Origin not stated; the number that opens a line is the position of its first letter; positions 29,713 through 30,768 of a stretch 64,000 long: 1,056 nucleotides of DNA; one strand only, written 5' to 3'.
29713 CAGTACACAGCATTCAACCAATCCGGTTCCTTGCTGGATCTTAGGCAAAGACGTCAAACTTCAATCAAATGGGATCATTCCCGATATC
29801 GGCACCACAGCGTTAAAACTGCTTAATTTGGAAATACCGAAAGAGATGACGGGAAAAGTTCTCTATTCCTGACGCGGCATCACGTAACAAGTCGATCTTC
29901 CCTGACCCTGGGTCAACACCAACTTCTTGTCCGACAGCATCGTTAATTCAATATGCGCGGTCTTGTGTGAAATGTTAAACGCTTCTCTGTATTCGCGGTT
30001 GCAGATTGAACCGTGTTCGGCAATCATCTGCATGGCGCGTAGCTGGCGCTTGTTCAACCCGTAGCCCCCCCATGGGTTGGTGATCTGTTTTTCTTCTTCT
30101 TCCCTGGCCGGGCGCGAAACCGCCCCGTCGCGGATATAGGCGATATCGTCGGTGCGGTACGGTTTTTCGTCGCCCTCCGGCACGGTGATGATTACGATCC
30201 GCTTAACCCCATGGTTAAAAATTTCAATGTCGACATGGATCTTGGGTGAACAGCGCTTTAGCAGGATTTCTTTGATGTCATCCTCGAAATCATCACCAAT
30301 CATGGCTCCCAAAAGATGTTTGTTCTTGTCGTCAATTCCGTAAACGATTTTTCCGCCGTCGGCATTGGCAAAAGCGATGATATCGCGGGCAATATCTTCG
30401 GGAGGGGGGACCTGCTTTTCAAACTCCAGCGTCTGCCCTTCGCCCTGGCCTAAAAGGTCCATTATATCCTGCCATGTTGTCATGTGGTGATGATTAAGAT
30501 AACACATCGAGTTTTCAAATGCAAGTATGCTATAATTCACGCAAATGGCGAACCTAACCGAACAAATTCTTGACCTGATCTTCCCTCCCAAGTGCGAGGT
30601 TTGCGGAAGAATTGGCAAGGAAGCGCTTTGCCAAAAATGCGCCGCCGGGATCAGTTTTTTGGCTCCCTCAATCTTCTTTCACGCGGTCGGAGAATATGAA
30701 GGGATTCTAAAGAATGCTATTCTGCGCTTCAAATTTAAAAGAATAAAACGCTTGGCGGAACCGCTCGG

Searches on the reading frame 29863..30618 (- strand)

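Call 117: search_protein_families(library=pfam, proteins=[window:29863-30618:-], max_evalue=0.01)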
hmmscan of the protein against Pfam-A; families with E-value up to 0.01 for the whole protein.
window:29863-30618:- (251 aa): 1 family
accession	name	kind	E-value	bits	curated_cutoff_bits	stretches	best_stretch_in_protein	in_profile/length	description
PF04326.19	SLFN_AlbA_2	-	1.2e-21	77.9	25.3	1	60-171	1-117/118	Schlafen, AlbA_2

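Call 118: search_protein_families(library=padloc, proteins=[window:29863-30618:-], max_evalue=0.01)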
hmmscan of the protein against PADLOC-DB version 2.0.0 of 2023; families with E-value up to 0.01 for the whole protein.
window:29863-30618:- (251 aa): 0 families
